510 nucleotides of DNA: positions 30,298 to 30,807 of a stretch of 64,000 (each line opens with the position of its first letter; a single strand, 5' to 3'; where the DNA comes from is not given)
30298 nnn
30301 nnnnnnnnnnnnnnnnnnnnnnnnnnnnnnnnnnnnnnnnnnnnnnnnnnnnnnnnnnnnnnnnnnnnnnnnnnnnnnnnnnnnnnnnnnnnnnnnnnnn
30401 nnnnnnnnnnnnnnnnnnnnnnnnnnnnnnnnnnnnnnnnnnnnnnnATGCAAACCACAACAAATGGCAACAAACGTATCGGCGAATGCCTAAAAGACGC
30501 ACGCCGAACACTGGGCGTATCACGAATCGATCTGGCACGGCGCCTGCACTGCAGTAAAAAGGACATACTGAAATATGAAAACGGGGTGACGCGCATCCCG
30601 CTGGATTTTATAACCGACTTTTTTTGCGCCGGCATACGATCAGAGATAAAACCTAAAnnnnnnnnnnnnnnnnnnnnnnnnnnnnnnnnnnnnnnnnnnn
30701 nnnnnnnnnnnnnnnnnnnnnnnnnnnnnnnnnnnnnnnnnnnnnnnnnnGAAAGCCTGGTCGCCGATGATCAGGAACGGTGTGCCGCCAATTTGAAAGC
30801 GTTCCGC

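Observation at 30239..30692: Conserved structured leader RNA with terminator/antiterminator logic upstream of a mini-XRE gene (two copies in the window)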

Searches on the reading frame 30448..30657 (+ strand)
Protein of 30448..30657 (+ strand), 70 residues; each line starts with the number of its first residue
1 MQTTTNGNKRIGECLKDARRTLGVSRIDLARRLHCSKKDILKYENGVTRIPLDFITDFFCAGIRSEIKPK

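Call 17: find_homologous_proteins(query=window:30448-30657:+, max_evalue=0.01)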
Query seq(70 aa) (70 aa): 1 proteins with E <= 0.01 among 1 candidates.
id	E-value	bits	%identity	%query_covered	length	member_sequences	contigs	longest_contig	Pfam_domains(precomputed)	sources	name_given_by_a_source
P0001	6.3e-40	151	100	100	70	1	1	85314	PF12844.14,PF13560.13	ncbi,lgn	-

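Call 18: search_protein_families(library=pfam, proteins=[window:30448-30657:+], max_evalue=1)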
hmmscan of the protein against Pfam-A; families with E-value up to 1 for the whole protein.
seq(70 aa): 4 families
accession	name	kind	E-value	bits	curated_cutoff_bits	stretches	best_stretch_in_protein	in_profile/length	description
PF13560.12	HTH_31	-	3.6e-07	30.8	27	1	11-57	2-49/64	Helix-turn-helix domain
PF12844.13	HTH_19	-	2.5e-06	27.7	30.2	1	12-51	1-39/64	Helix-turn-helix domain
PF01381.28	HTH_3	-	6e-05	23.4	23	1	15-53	1-39/55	Helix-turn-helix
PF13413.12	HTH_25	-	0.2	12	24.6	1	15-46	2-33/62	Helix-turn-helix domain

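Call 20: find_encoding_contigs(protein=P0001, flank=10000, max_places=5)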
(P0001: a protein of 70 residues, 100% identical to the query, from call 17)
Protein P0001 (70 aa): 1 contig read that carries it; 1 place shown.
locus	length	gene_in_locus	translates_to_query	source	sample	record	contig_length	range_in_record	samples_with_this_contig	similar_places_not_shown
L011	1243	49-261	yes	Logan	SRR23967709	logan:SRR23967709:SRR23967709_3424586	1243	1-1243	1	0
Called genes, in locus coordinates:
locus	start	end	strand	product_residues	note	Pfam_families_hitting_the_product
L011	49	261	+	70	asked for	PF13560:HTH_31 (weak), PF12844:HTH_19 (weak)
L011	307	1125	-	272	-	PF13098:Thioredoxin_2 (weak), PF13462:Thioredoxin_4, PF01323:DSBA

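Call 48: list_cluster_members(proteins=[P0001])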
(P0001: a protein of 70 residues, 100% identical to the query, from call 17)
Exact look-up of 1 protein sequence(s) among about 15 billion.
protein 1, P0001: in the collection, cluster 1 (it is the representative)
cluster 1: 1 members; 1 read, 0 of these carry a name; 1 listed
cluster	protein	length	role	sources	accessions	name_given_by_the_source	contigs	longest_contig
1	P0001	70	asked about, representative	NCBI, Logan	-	-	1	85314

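Call 79: search_protein_families(library=phrogs, proteins=[window:30448-30657:+], max_evalue=0.01)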
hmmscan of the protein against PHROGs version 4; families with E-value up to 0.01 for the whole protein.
seq(70 aa): 10 families
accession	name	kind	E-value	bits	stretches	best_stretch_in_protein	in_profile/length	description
phrog_955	-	DNA, RNA and nucleotide metabolism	7.1e-06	26.8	1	8-57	22-71/142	HTH DNA binding protein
phrog_8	-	transcription regulation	8.5e-06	26.4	1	5-51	71-116/346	transcriptional regulator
phrog_2439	-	transcription regulation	1.1e-05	25.6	1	11-55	8-52/367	transcriptional regulator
phrog_2967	-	transcription regulation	0.00013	22.6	1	7-57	7-57/225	transcriptional regulator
phrog_4836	-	transcription regulation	0.0023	18.5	1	8-47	73-112/194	CII-like regulator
phrog_1124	-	transcription regulation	0.0035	17.9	1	9-57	7-54/177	transcriptional regulator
phrog_4600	-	unknown function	0.0037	18.1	1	15-54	16-54/86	-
phrog_17822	-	unknown function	0.0051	17.1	1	15-58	12-55/267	-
phrog_2328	-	transcription regulation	0.0076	17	1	8-51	13-56/128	transcriptional repressor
phrog_1373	-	transcription regulation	0.0081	17.2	1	11-59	64-112/166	transcriptional regulator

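Call 86: find_homologous_proteins(query=A4, max_evalue=0.001)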
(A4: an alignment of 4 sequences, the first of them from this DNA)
Query A4 (4 sequences) (70 aa, profile of the alignment): 8 proteins with E <= 0.001 among 121 candidates.
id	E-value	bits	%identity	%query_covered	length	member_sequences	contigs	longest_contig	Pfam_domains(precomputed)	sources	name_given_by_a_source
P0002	4.0e-30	121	42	91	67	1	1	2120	PF12844.14,PF01381.29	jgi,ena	-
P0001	9.7e-30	120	100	100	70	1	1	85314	PF12844.14,PF13560.13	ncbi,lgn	-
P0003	7.2e-27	111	36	80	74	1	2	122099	-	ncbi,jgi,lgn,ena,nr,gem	ncbi:MAG: helix-turn-helix domain-containing protein [Alphaproteobacteria bacterium]|nr:helix-turn-h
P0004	3.3e-24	102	35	77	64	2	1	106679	-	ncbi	-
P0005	5.7e-19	85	34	80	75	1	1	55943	-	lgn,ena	-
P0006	4.0e-18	83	38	76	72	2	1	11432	PF13560.13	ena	-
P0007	5.2e-14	69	-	-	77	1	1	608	-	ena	-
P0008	2.9e-13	67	32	49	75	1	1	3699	-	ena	-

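Call 87: find_encoding_contigs(protein=P0005, flank=3000, max_places=2)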
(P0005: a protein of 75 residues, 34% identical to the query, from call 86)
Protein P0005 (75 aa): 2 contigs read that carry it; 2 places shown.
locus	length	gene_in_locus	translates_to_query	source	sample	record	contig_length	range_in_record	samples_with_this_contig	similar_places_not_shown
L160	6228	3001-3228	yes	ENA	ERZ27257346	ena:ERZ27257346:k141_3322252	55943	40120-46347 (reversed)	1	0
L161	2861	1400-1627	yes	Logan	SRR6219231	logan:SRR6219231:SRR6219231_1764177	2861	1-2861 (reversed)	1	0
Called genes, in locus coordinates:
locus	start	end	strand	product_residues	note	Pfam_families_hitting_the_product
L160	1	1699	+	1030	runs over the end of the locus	PF00133:tRNA-synt_1, PF09334:tRNA-synt_1g (faint), PF08264:Anticodon_1, PF19302:DUF5915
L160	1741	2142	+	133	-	-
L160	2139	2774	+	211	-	PF00730:HhH-GPD, PF00633:HHH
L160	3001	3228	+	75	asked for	-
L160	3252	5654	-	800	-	PF01588:tRNA_bind, PF03483:B3_4, PF03484:B5, PF17759:tRNA_synthFbeta, PF03147:FDX-ACB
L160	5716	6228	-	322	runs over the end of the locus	PF02912:Phe_tRNA-synt_N (weak), PF01409:tRNA-synt_2d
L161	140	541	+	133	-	-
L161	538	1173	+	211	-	PF00730:HhH-GPD, PF00633:HHH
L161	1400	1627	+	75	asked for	-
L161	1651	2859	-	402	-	?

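Call 88: find_encoding_contigs(protein=P0006, flank=3000, max_places=2)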
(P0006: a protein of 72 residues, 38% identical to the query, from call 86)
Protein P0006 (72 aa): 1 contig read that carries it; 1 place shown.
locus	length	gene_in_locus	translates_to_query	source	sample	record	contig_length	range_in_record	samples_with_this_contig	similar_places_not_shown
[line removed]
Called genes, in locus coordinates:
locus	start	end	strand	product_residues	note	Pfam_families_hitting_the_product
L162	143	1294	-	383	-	PF01098:FTSW_RODA_SPOVE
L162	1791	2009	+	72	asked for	PF13560:HTH_31 (weak)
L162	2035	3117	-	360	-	PF10555:MraY_sig1 (weak), PF00953:Glycos_transf_4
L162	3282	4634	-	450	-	-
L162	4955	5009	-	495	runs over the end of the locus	-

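Call 89: find_encoding_contigs(protein=P0008, flank=3000, max_places=2)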
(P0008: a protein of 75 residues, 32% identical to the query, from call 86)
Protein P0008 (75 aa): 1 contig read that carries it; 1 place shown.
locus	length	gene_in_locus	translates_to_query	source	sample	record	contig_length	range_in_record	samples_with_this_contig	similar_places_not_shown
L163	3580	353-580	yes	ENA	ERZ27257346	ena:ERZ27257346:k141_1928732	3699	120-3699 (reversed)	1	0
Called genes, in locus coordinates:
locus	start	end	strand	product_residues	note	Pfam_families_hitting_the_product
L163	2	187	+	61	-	?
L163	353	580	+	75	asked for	-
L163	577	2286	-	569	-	PF00999:Na_H_Exchanger, PF02254:TrkA_N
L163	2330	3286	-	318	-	PF00398:RrnaAD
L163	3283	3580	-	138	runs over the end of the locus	?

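Call 90: find_encoding_contigs(protein=P0007, flank=3000, max_places=2)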
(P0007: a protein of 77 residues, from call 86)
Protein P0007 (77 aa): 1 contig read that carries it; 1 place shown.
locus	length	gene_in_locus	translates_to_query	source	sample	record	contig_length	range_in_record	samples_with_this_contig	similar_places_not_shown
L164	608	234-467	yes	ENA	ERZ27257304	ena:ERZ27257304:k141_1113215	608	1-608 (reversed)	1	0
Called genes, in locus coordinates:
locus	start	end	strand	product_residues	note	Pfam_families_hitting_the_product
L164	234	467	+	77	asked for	-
